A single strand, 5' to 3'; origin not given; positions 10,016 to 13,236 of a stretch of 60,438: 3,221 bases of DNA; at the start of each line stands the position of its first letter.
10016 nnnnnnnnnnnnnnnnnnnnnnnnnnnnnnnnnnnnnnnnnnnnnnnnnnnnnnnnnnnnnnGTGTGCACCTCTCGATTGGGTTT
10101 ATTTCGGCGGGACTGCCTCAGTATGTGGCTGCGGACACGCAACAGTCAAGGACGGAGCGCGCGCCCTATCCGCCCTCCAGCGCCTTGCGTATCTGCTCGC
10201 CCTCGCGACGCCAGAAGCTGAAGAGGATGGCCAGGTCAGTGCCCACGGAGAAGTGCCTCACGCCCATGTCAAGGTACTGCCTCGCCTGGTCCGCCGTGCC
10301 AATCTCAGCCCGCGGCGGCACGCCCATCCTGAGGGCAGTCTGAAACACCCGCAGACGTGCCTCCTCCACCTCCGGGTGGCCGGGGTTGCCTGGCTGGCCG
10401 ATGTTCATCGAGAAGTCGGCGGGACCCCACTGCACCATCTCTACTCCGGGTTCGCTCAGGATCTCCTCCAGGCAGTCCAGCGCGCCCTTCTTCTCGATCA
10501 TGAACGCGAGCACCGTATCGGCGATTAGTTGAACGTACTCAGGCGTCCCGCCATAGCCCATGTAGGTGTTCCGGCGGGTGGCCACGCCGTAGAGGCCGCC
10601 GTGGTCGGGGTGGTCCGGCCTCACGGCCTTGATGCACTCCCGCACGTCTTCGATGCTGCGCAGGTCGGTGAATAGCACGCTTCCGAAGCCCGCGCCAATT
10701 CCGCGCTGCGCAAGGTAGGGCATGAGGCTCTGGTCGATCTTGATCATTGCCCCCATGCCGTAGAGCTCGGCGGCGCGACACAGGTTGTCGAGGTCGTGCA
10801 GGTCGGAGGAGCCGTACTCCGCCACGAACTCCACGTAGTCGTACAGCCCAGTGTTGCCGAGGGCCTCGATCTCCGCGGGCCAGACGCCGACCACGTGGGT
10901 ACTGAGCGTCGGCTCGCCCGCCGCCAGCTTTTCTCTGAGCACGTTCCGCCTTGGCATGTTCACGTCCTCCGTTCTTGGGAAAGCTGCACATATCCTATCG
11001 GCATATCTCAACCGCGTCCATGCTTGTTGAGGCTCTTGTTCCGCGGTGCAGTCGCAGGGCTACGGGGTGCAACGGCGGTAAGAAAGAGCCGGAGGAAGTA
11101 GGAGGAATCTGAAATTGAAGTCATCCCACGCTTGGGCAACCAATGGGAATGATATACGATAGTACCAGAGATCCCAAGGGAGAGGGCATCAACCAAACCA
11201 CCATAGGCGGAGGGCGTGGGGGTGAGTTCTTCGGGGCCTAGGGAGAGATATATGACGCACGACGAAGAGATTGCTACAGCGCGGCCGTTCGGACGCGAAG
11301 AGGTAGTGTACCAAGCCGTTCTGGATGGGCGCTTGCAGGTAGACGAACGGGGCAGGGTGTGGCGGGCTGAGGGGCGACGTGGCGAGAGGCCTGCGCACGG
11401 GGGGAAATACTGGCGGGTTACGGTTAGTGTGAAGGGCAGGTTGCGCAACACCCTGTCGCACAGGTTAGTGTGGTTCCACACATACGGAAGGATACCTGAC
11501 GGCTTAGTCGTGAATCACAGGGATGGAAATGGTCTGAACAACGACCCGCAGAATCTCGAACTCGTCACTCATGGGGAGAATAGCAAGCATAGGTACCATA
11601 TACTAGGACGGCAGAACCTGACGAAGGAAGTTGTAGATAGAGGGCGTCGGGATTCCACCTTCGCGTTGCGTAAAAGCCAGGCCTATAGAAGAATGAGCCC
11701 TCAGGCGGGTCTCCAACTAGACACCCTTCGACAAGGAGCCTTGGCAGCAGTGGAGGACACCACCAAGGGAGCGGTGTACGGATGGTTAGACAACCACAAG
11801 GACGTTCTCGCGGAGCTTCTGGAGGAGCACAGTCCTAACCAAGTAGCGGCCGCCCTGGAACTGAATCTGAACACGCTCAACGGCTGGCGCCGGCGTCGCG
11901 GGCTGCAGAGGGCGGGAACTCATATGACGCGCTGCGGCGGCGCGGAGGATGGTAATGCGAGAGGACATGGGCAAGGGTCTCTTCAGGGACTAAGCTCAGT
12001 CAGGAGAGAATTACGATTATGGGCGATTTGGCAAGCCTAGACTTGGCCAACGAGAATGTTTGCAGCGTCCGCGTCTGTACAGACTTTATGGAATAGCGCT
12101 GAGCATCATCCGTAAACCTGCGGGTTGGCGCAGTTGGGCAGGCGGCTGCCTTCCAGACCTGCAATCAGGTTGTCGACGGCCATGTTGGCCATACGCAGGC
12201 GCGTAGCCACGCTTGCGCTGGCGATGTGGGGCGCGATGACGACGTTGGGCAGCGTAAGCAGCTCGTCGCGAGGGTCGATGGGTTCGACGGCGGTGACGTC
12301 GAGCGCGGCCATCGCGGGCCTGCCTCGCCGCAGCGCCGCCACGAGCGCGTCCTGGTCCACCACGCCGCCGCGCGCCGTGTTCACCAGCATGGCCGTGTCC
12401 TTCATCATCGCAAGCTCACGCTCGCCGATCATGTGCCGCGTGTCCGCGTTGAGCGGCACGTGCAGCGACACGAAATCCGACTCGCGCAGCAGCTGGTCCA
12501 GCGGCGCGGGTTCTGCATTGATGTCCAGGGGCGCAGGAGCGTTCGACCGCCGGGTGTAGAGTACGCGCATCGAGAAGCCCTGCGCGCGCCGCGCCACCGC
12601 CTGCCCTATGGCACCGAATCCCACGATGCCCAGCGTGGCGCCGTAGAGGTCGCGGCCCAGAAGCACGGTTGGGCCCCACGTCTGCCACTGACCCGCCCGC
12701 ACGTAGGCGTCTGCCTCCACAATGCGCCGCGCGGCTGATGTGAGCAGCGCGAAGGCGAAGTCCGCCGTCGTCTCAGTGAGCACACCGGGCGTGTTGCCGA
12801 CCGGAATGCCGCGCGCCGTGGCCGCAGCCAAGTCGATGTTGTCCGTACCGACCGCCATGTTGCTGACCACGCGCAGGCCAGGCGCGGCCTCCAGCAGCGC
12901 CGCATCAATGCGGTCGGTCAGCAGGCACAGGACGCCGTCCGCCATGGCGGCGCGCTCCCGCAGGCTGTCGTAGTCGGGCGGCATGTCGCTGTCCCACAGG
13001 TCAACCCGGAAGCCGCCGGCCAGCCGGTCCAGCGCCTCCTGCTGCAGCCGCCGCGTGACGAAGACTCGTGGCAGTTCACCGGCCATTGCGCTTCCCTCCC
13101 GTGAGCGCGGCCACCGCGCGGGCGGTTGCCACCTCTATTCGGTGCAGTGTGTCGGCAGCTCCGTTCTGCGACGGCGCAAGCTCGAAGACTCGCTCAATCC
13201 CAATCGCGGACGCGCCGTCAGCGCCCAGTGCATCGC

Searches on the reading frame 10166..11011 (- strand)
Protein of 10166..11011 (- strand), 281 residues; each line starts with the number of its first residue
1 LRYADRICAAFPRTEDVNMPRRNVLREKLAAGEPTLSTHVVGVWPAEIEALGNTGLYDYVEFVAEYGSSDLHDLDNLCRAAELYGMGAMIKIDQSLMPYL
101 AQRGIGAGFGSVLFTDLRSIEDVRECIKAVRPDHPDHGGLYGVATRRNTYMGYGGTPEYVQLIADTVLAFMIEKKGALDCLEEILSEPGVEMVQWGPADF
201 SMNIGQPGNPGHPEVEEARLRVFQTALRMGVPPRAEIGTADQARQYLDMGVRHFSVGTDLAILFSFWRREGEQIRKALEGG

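Call 61: search_protein_families(library=pfam, proteins=[window:10166-11011:-], max_evalue=0.001)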
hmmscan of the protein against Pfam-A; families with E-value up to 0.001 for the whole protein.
window:10166-11011:- (281 aa): 1 family
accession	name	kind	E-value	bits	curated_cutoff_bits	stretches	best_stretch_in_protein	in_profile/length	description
PF03328.21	HpcH_HpaI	-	6.4e-13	48.9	25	1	82-261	56-216/221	HpcH/HpaI aldolase/citrate lyase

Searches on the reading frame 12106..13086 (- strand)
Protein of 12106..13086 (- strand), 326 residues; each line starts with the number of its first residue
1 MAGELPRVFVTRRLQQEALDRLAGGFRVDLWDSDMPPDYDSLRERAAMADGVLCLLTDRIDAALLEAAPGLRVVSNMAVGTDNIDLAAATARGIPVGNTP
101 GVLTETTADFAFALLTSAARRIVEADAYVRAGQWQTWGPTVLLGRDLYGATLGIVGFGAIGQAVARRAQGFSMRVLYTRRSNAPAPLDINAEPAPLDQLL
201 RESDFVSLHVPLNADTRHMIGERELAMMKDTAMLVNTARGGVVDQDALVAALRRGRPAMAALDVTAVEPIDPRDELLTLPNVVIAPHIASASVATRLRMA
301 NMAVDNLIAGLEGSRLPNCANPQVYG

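Call 12: search_protein_families(library=pfam, proteins=[window:12106-13086:-], max_evalue=0.001)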
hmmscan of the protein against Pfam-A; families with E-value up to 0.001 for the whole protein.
window:12106-13086:- (326 aa): 2 families
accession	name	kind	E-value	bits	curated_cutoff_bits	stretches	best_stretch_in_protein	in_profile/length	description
PF02826.25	2-Hacid_dh_C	-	2e-62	210.2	25.1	1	112-289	1-178/178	D-isomer specific 2-hydroxyacid dehydrogenase, NAD binding domain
PF00389.36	2-Hacid_dh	-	6.1e-31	107.3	24.6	1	8-321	1-134/134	D-isomer specific 2-hydroxyacid dehydrogenase, catalytic domain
